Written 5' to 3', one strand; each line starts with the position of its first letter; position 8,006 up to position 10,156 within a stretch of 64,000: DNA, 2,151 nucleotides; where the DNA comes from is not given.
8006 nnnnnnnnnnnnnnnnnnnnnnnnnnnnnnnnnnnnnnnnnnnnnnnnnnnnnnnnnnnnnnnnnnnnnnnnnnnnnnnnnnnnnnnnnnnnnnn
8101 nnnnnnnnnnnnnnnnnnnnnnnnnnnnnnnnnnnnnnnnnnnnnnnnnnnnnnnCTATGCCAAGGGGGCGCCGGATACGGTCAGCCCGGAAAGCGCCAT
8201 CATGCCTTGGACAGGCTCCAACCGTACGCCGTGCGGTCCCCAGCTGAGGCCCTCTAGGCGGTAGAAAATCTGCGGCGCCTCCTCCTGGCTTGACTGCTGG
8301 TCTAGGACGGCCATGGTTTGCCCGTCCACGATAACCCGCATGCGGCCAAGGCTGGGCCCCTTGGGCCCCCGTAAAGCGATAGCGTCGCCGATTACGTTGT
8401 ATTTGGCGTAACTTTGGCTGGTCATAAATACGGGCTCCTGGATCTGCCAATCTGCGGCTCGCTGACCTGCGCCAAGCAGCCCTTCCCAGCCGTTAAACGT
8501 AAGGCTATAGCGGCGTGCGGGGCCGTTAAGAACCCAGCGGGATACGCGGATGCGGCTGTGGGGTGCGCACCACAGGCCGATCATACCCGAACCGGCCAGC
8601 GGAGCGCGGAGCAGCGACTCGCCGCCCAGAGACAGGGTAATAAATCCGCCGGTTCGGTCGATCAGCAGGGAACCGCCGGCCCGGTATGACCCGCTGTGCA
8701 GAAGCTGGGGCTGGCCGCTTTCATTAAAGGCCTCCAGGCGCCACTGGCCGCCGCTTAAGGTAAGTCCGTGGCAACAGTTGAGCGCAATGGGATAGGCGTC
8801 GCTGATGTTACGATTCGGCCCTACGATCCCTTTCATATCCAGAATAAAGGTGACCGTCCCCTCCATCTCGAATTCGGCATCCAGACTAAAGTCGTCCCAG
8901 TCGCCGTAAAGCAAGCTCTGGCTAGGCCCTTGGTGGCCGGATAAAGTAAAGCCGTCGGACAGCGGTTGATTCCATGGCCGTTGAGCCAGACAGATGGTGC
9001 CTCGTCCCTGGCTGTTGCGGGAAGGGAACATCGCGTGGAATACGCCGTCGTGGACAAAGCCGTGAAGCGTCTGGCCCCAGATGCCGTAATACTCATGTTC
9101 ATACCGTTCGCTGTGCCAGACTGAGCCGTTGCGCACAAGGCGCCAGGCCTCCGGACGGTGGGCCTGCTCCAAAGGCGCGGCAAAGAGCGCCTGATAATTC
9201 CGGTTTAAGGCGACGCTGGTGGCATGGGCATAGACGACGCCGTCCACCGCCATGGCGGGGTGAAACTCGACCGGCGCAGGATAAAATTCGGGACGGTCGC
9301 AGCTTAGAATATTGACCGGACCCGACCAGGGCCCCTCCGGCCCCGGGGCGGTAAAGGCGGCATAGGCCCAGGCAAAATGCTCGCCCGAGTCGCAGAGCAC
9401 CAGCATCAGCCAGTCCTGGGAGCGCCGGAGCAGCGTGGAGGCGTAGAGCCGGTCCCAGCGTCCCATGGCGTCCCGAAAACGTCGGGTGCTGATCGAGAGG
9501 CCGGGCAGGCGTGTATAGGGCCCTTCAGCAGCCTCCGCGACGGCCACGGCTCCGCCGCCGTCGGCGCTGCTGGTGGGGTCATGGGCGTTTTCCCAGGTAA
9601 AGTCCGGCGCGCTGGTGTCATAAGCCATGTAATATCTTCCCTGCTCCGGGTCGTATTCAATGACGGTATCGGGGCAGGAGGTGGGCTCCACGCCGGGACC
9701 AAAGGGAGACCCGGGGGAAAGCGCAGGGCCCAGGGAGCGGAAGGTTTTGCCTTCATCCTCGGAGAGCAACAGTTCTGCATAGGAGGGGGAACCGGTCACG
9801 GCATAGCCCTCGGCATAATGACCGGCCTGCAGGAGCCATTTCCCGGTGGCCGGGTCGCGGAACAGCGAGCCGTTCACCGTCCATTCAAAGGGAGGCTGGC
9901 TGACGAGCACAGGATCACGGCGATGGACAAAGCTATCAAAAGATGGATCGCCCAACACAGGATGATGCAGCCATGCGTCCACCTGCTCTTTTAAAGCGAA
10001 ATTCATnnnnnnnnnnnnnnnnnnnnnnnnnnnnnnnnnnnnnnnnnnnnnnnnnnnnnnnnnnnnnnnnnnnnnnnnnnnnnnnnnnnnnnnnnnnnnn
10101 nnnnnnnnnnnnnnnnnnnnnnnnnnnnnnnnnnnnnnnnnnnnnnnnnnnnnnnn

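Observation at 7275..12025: Possible oxidative (3-keto) glycoside-cleavage locus built around a composite propeller + DUF1080-like protein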

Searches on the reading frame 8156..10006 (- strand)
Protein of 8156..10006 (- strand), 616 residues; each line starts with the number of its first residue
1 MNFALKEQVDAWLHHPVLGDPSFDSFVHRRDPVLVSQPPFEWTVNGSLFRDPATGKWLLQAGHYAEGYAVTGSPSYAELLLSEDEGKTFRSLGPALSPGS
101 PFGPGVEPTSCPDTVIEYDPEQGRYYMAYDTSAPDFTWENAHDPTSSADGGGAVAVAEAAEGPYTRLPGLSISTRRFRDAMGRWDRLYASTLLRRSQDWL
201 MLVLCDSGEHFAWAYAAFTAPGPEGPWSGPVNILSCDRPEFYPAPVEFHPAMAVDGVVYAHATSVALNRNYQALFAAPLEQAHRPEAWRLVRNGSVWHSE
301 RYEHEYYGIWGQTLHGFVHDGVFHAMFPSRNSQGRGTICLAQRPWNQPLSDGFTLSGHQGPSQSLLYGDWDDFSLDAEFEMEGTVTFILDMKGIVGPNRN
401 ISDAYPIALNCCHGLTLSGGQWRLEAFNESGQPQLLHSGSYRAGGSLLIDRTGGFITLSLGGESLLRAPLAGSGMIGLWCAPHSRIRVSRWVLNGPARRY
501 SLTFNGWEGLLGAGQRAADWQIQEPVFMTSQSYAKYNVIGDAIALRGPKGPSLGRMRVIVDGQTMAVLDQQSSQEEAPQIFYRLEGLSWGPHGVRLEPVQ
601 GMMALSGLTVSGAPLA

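Call 5: search_protein_families(library=pfam, proteins=[window:8156-10006:-], max_evalue=0.01)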
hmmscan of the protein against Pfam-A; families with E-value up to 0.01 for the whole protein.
window:8156-10006:- (616 aa): 0 families

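Call 6: search_protein_families(library=ncbifam, proteins=[window:8156-10006:-], max_evalue=0.01)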
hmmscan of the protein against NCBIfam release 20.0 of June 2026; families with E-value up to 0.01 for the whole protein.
window:8156-10006:- (616 aa): 0 families

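Call 8: find_homologous_proteins(query=window:8156-10006:-)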
Query window:8156-10006:- (616 aa): 220 proteins with E <= 0.001 among 8000 candidates; the best 120 are listed.
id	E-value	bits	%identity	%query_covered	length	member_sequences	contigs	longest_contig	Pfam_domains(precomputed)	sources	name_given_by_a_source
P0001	0.0e+0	1443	99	100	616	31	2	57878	-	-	-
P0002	0.0e+0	1263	87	100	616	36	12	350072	-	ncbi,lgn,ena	-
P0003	9.2e-266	902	63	99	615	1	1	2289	-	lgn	-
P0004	8.9e-159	548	43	100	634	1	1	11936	-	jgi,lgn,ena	-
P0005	3.2e-156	540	45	96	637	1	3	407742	-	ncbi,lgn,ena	-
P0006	1.0e-154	535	43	100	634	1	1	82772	-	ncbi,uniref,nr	ncbi:hypothetical protein [Paenibacillus eucommiae]|uniref:Uncharacterized protein n=1 Tax=Paenibaci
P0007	1.8e-151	524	43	99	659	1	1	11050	-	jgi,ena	-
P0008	6.5e-150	519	43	99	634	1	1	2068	-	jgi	jgi:hypothetical protein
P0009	4.3e-149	516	42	99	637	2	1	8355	-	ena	-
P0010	7.0e-148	512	44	99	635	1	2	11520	-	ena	-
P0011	3.1e-147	510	43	99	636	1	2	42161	-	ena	-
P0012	3.8e-146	507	42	99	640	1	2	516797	-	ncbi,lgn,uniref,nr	ncbi:hypothetical protein [Paenibacillus sacheonensis]|uniref:Uncharacterized protein n=1 Tax=Paenib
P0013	2.0e-145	504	57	62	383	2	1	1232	-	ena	-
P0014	2.6e-142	494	43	99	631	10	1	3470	-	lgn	-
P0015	5.8e-142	493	40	99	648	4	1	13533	-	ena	-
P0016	4.6e-141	490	42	100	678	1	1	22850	-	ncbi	-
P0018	7.1e-141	489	43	100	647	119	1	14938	-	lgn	-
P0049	1.4e-125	439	40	99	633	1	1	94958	-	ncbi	-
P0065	1.3e-121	425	40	99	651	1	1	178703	PF04616.21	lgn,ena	-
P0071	8.5e-121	423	39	99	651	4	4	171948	PF04616.21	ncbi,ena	-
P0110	1.1e-115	406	37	99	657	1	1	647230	PF04616.21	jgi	jgi:hypothetical protein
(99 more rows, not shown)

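Call 9: search_protein_families(library=pfam, proteins=[window:8156-10006:-], max_evalue=10)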
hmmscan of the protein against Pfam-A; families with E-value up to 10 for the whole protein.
window:8156-10006:- (616 aa): 2 families
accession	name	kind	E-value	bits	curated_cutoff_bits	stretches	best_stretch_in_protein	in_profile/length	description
PF17996.7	CE2_N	-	0.067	13.7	27.9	1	523-597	11-81/108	Carbohydrate esterase 2 N-terminal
PF04616.20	Glyco_hydro_43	-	0.09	12.5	32.2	1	185-233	65-113/288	Glycosyl hydrolases family 43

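Call 12: search_solved_structures(query=A1, max_evalue=10)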
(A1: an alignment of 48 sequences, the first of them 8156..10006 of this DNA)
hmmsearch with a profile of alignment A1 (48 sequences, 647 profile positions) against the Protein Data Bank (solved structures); distinct sequences matched with E-value up to 10: 16.
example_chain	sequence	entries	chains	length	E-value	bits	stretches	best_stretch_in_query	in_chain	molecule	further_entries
3p2n_A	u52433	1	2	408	4.3e-06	28.8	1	93-194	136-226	3,6-anhydro-alpha-L-galactosidase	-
5ta7_A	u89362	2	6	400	1.2e-05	27.3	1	93-194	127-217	Glycoside Hydrolase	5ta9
3r4y_A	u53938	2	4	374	0.00077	21.3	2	124-202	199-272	Glycosyl hydrolase family 32, N terminal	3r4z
3qz4_A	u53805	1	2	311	0.0024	19.7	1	159-192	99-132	Endo-1,4-beta-xylanase D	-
4u6d_A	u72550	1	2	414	0.0045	18.8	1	170-246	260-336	Conserved hypothetical periplasmic protein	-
4u6b_A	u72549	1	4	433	0.028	16.2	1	139-244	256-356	Conserved hypothetical lipoprotein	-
5c0p_A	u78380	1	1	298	0.085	14.6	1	77-190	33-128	Endo-arabinase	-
4fj6_A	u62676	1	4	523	0.12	14.1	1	77-116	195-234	glycoside hydrolase family 33, candidate sialidase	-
3a71_A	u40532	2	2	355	0.2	13.4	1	91-113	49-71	Exo-arabinanase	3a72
4qqs_A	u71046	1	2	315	0.36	12.5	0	163-196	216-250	Glycoside hydrolase family 43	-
9kqz_A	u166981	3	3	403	0.56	11.9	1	409-571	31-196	SGNH/GDSL hydrolase family protein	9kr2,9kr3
9kr0_A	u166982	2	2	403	0.57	11.9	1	409-571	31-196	SGNH/GDSL hydrolase family protein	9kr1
2cn3_A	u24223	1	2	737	0.82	11.4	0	63-109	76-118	BETA-1,4-XYLOGLUCAN HYDROLASE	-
2cn2_A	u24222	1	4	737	0.82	11.4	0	63-109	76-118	BETA-1,4-XYLOGLUCAN HYDROLASE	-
7k1r_A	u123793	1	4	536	1.6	10.4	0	210-245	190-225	Beta xylosidase GH43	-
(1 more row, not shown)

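Call 13: find_encoding_contigs(protein=P0002, flank=8000, max_places=2)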
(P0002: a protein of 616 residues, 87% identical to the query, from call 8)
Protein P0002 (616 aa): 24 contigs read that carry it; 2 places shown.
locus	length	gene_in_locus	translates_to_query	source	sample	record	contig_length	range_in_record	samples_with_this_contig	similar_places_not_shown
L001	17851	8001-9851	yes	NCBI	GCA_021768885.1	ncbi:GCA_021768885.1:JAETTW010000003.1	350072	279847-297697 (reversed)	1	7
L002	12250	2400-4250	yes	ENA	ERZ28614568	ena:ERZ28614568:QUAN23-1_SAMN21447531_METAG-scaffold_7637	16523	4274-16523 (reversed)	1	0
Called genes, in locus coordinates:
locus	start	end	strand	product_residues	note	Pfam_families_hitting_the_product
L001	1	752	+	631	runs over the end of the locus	PF00005:ABC_tran, PF02463:SMC_N (faint), PF13304:AAA_21 (faint)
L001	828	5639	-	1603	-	-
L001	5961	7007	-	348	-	PF01408:GFO_IDH_MocA, PF02894:GFO_IDH_MocA_C, PF22725:GFO_IDH_MocA_C3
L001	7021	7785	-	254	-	PF01261:AP_endonuc_2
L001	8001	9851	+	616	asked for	-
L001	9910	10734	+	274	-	PF01261:AP_endonuc_2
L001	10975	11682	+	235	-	PF02557:VanY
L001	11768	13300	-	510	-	PF00768:Peptidase_S11, PF02113:Peptidase_S13 (weak), PF13354:Beta-lactamase2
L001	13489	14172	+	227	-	PF00072:Response_reg, PF00486:Trans_reg_C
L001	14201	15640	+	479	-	PF00672:HAMP, PF00512:HisKA, PF02518:HATPase_c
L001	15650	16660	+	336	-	PF10646:Germane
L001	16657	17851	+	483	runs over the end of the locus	PF10646:Germane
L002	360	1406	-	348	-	PF01408:GFO_IDH_MocA, PF02894:GFO_IDH_MocA_C, PF22725:GFO_IDH_MocA_C3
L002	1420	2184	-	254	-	PF01261:AP_endonuc_2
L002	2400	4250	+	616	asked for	-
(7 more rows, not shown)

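Call 14: find_encoding_contigs(protein=P0005, flank=8000, max_places=2)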
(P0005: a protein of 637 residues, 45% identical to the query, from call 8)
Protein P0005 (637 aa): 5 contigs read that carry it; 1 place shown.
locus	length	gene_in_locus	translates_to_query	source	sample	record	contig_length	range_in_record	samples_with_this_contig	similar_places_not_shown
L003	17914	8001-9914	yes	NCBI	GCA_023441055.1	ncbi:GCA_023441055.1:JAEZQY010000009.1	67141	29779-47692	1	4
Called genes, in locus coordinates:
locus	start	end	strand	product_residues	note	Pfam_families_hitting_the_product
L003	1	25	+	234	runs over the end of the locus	PF00392:GntR, PF07729:FCD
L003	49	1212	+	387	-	PF01053:Cys_Met_Meta_PP, PF00266:Aminotran_5 (faint)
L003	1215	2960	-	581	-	PF02743:dCache_1, PF06580:His_kinase, PF02518:HATPase_c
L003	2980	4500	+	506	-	PF00072:Response_reg, PF12833:HTH_18, PF00165:HTH_AraC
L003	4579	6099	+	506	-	PF01547:SBP_bac_1, PF13416:SBP_bac_8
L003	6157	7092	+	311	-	PF00528:BPD_transp_1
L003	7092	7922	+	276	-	PF00528:BPD_transp_1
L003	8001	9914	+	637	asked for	-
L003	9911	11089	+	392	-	PF07690:MFS_1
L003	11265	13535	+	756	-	PF17853:GGDEF_2 (weak), PF12833:HTH_18, PF00165:HTH_AraC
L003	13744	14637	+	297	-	PF00528:BPD_transp_1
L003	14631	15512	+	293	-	PF00528:BPD_transp_1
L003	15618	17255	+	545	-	PF01547:SBP_bac_1, PF13416:SBP_bac_8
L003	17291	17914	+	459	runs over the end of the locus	PF01266:DAO (faint), PF07992:Pyr_redox_2 (faint), PF12831:FAD_oxidored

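Call 15: find_encoding_contigs(protein=P0012, flank=8000, max_places=2)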
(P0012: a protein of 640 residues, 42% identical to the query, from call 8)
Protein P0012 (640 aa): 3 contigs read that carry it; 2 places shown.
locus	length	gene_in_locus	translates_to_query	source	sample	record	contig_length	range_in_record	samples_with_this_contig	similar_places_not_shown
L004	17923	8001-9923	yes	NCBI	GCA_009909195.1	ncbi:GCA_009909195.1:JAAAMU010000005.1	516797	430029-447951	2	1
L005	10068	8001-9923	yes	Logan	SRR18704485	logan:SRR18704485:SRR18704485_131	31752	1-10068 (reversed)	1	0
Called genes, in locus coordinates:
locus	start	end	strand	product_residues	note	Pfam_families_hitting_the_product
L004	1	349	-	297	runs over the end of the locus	PF02311:AraC_binding (weak), PF00165:HTH_AraC (weak), PF12833:HTH_18, PF00165:HTH_AraC (weak)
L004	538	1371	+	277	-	PF05721:PhyH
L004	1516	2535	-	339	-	PF01408:GFO_IDH_MocA, PF03447:NAD_binding_3 (weak), PF02894:GFO_IDH_MocA_C, PF22725:GFO_IDH_MocA_C3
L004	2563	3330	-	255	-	PF01261:AP_endonuc_2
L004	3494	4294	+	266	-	PF02311:AraC_binding (weak), PF12833:HTH_18, PF00165:HTH_AraC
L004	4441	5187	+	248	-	PF00557:Peptidase_M24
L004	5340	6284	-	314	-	PF02729:OTCace_N, PF00185:OTCace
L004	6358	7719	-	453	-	PF02386:TrkH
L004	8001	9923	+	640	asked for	-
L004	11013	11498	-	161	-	PF10263:SprT-like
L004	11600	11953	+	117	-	-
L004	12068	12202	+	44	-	PF26301:spore_CmpA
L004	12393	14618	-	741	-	PF09371:Tex_N, PF22706:Tex_central_region, PF16921:Tex_YqgF, PF14639:YqgF (weak), PF12836:HHH_3, PF17674:HHH_9, PF00575:S1, PF23459:S1_RRP5 (weak)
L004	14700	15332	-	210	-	PF23023:Anti-Pycsar_Apyc1, PF00753:Lactamase_B, PF12706:Lactamase_B_2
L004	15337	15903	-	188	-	PF14595:Thioredoxin_9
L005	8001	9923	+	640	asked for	-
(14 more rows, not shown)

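Call 17: find_encoding_contigs(protein=P0065, flank=8000, max_places=1)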
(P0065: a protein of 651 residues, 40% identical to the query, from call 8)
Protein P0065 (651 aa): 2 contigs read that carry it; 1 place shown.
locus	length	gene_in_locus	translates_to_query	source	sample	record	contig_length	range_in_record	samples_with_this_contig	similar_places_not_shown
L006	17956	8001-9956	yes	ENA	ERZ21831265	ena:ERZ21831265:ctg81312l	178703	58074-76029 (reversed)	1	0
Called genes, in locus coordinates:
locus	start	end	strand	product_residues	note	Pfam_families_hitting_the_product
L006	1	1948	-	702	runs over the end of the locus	PF13229:Beta_helix, PF05048:NosD (weak), PF00801:PKD (faint), PF18911:PKD_4 (faint)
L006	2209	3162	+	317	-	PF01261:AP_endonuc_2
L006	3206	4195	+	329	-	PF00535:Glycos_transf_2, PF13641:Glyco_tranf_2_3 (weak)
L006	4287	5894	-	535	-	PF00083:Sugar_tr, PF06609:TRI12 (weak), PF07690:MFS_1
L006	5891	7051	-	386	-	PF25997:BSH_YhbJ (faint), PF25917:BSH_RND, PF25954:Beta-barrel_RND_2 (weak), PF25963:Beta-barrel_AAEA (weak)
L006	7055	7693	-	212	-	PF00440:TetR_N, PF08359:TetR_C_4 (weak), PF17932:TetR_C_24 (weak)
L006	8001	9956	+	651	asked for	PF04616:Glyco_hydro_43 (weak)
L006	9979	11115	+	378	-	PF02595:Gly_kinase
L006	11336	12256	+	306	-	PF07963:N_methyl, PF07596:SBP_bac_10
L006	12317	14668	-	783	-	PF04151:PPC (faint)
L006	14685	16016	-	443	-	PF07394:DUF1501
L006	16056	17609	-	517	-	PF07583:PSCyt2, PF07587:PSD1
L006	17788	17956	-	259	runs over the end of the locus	PF06283:ThuA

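Call 18: find_encoding_contigs(protein=P0071, flank=8000, max_places=1)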
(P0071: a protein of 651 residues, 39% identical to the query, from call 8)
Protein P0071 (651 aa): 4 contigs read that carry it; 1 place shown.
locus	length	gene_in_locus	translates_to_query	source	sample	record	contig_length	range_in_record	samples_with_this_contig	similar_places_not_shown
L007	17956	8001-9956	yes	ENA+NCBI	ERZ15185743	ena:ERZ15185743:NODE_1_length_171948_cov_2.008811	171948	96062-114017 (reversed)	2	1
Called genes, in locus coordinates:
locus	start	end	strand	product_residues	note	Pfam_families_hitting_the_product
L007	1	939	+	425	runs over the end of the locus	PF06074:Portal_Mu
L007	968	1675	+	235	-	-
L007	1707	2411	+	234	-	-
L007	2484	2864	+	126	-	-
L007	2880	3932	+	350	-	PF25209:Phage_capsid_4 (weak)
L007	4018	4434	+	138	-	-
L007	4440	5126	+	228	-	PF22768:SPP1_Dit (weak)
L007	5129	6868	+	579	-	PF00565:SNase (weak)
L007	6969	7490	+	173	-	-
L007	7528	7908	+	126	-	-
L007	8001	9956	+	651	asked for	PF04616:Glyco_hydro_43 (faint)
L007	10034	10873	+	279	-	PF18306:LDcluster4 (weak), PF03641:Lysine_decarbox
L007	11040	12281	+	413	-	PF01408:GFO_IDH_MocA, PF19051:GFO_IDH_MocA_C2 (weak)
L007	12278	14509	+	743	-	PF13646:HEAT_2 (weak)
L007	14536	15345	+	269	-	-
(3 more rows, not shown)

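Call 19: find_encoding_contigs(protein=P0110, flank=8000, max_places=1)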
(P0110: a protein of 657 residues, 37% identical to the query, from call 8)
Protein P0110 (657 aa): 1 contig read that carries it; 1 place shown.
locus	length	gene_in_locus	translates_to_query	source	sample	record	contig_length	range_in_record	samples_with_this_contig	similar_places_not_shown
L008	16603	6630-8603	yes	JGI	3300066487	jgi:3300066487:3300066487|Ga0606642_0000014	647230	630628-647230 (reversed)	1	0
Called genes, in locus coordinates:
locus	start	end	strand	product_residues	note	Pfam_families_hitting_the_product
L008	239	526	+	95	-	-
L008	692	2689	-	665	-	PF01663:Phosphodiest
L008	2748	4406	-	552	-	PF13428:TPR_14 (faint), PF14559:TPR_19 (weak)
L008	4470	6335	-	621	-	PF00664:ABC_membrane, PF00005:ABC_tran, PF02463:SMC_N (faint)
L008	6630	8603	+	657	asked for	PF04616:Glyco_hydro_43 (faint)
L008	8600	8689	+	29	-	-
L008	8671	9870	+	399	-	PF12715:Abhydrolase_7 (weak), PF01738:DLH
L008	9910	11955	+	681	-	PF00754:F5_F8_type_C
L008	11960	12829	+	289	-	PF03372:Exo_endo_phos, PF23226:Exo_endo_phos_PGAP2IP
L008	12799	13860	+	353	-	PF01408:GFO_IDH_MocA, PF02894:GFO_IDH_MocA_C, PF22725:GFO_IDH_MocA_C3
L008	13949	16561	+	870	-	PF16126:DUF4838 (weak)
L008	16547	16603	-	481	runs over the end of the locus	PF01704:UDPGP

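Call 21: find_related_loci(query=A1, collection=genome_contigs, flank=10000)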
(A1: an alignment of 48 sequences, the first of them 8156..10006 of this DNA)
Query A1 (616 aa) in genome_contigs; peptide patterns used: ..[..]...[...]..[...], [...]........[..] (x = any residue, [..] = any of these).
356 stretches matched a pattern; 256 encode a relative of the query (tblastn E <= 1e-3); the best 80 are kept; 80 distinct loci.
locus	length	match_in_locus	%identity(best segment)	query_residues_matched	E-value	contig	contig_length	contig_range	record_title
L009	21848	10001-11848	87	1-616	0e+0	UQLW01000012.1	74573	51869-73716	uncultured Clostridiales bacterium isolate UMGS416 genome assembly, contig: NODE_303_length_74573_cov_4.681808, whole ge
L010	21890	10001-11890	43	1-613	5e-157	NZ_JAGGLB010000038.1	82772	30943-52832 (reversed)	Paenibacillus eucommiae strain DSM 26048 Ga0454136_38, whole genome shotgun sequence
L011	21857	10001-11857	45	1-601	5e-154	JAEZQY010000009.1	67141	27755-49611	MAG: Bacillota bacterium isolate OH_PBB_113 k127_594354, whole genome shotgun sequence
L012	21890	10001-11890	42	2-612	4e-148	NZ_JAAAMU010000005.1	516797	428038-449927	Paenibacillus sacheonensis strain DSM 23054 contig5, whole genome shotgun sequence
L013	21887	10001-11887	41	1-612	6e-146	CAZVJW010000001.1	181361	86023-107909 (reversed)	MAG TPA_asm: uncultured Eubacteriales bacterium isolate SRP192927_co4_831 genome assembly, contig: NODE_35_length_181361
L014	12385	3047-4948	43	2-614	5e-145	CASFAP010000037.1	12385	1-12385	uncultured Eubacteriales bacterium isolate CO.O63.metabat-bins.202 genome assembly, contig: CO.O63.metabat-bins.202.fa_k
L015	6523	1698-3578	39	2-612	3e-144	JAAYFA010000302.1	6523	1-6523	MAG: Clostridiales bacterium isolate AS07pgkLD_232 99412_AS07, whole genome shotgun sequence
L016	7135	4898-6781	40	1-611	3e-142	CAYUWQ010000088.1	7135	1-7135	MAG TPA_asm: uncultured Eubacteriales bacterium isolate SRP294416_co1_216 genome assembly, contig: NODE_24606_length_713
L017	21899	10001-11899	41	2-612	7e-141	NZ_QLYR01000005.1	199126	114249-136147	Hydrogeniiclostridium mannosilyticum strain ASD2818 NODE_5_length_199126_cov_87.201194, whole genome shotgun sequence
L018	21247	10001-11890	40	2-611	6e-139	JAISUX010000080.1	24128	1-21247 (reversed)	MAG: Tannerella sp. isolate Md513_bin98 k119_1409622, whole genome shotgun sequence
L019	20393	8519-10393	41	2-610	2e-138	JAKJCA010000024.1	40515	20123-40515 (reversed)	MAG: Bacillota bacterium isolate UR.bin57 UR_contig_2040, whole genome shotgun sequence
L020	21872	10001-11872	40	2-608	6e-138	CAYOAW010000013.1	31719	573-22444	MAG TPA_asm: uncultured Eubacteriales bacterium isolate SRP089250_co1_16 genome assembly, contig: NODE_2082_length_31719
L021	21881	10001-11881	39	2-611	9e-137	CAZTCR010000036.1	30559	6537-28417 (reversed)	MAG TPA_asm: uncultured Eubacteriales bacterium isolate SRP192927_co6_794 genome assembly, contig: NODE_2715_length_3055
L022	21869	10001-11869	41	4-614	4e-136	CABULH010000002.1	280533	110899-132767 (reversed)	MAG TPA_asm: uncultured Ruminococcaceae bacterium isolate MGYG-HGUT-04116 genome assembly, contig: GUT_GENOME256840_2, w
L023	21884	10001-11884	42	1-610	1e-132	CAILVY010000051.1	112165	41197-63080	MAG: Candidatus Hydrogenedentes bacterium isolate LaPlata_bin-1517 genome assembly, contig: bin-1517:051/407, whole geno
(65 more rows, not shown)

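Call 23: predict_structure(alignment_id=A1)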
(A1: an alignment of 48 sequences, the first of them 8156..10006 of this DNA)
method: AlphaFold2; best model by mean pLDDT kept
length: 616 residues; sequences in the alignment: 48
mean_pLDDT: 95.1   pTM: 0.93
mean pLDDT of the five models: 95.1, 94.7, 94.6, 94.6, 94.5
residues with pLDDT >= 90: 556; 70-90: 59; 50-70: 1; < 50: 0
segments of 3 or more residues with pLDDT < 50: none
pLDDT, mean of each block of 10 residues (from residue 1): 97 97 97 94 93 97 84 88 97 92 81 95 96 87 88 97 94 92 93 97 95 97 96 96 95 97 94 98 98 96 93 93 97 96 98 97 97 98 97 96 94 97 97 97 90 97 96 97 98 97 97 96 95 97 97 97 98 96 97 98 97 86
secondary structure, 60 per line:
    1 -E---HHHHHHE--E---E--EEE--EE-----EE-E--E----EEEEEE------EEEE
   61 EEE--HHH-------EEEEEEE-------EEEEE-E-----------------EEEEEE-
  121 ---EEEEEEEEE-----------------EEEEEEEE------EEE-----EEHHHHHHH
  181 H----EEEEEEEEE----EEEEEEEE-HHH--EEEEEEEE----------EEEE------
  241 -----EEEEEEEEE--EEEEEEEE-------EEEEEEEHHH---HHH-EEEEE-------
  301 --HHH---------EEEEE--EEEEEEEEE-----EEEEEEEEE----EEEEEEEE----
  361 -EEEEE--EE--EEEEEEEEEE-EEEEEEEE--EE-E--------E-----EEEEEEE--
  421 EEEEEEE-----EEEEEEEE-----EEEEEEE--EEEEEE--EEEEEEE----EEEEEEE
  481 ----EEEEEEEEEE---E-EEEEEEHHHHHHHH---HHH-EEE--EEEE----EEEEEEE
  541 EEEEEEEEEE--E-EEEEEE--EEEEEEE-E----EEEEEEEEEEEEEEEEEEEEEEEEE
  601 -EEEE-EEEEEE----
elements in order: H6-11 E22-24 E45-50 E57-63 E76-82 E90-94 E114-119 E124-132 E150-157 E164-166 H174-181 E186-194 E199-206 E213-220 E231-234 E246-254 E257-264 E272-278 E289-293 E315-319 E322-330 E336-344 E349-356 E362-366 E373-382 E384-391 E412-418 E421-427 E433-440 E446-452 E455-460 E463-469 E474-480 E485-494 E500-505 H506-513 E521-523 E526-529 E534-550 E555-560 E563-569 E576-600 E602-605 E607-612

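Call 27: fold_search(model_id=the predicted structure, library=pdb)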
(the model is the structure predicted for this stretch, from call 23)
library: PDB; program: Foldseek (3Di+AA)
matches with E <= 10: 1174; with E <= 0.001: 249
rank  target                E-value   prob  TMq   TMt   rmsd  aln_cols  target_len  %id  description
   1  6r3u_A                2.0e-14  1.00  0.36  0.44  14.8       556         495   10  Endo-levanase BT1760 mutant E221A from Bacteroides thetaiotaomicron complexed with levantetraose (released 2019-06-19)
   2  6r3r                  2.1e-14  1.00  0.33  0.40  15.8       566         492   10  First crystal structure of endo-levanase BT1760 from Bacteroides thetaiotaomicron (released 2019-06-19)
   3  8a9y_E                2.1e-13  1.00  0.32  0.39  17.4       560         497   12  Substrate-free levan utilisation machinery (utilisome) (released 2023-06-07)
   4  7znr_A                2.5e-13  1.00  0.35  0.42  15.5       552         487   10  Inactive D62N mutant of BT1760 Endo-acting levanase from Bacteroides thetaiotaomicron VPI-5482 (released 2023-06-21)
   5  8beq_B                1.5e-12  1.00  0.34  0.38  15.4       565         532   10  Structure of fructofuranosidase from Rhodotorula dairenensis (released 2022-12-28)
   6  1uyp_A                2.9e-12  1.00  0.33  0.45  14.8       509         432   10  The three-dimensional structure of beta-fructosidase (invertase) from Thermotoga maritima (released 2004-03-22)
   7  1w2t_A                3.6e-12  1.00  0.33  0.45  14.8       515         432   10  beta-fructosidase from Thermotoga maritima in complex with raffinose (released 2005-10-26)
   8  8bes_C                5.3e-12  1.00  0.33  0.37  16.2       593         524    9  Structure of D188A-fructofuranosidase from Rhodotorula dairenensis in complex with fructose (released 2022-12-28)
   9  7bwb                  6.1e-12  1.00  0.34  0.44  14.1       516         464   12  Bombyx mori GH32 beta-fructofuranosidase BmSUC1 (released 2020-11-04)
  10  3nqh                  6.4e-12  1.00  0.28  0.37  21.8       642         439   10  Crystal structure of a glycosyl hydrolase (BT_2959) from BACTEROIDES THETAIOTAOMICRON VPI-5482 at 2.11 A resolution (released 2010-07-28)
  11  1ms5_A                7.8e-12  1.00  0.28  0.28  17.7       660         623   11  Triclinic form of Trypanosoma cruzi trans-sialidase, soaked with N-acetylneuraminyl-a-2,3-thio-galactoside (NA-S-Gal) (released 2003-03-25)
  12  1ms0_A                1.2e-11  1.00  0.29  0.29  18.0       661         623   10  Monoclinic form of Trypanosoma cruzi trans-sialidase, in complex with 3-deoxy-2,3-dehydro-N-acetylneuraminic acid (DAN (released 2003-03-25)
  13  1ms1_A                1.2e-11  1.00  0.33  0.32  13.1       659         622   11  Monoclinic form of Trypanosoma cruzi trans-sialidase, in complex with 3-deoxy-2,3-dehydro-N-acetylneuraminic acid (DAN (released 2003-03-25)
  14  3b69                  1.2e-11  1.00  0.30  0.30  15.8       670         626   10  T cruzi Trans-sialidase complex with benzoylated NANA derivative (released 2008-05-13)
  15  9tdu_B                1.4e-11  1.00  0.34  0.39  16.1       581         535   12  Structure of Fructofuranosidase from Purpureocilum lilacinum (released 2026-02-11)
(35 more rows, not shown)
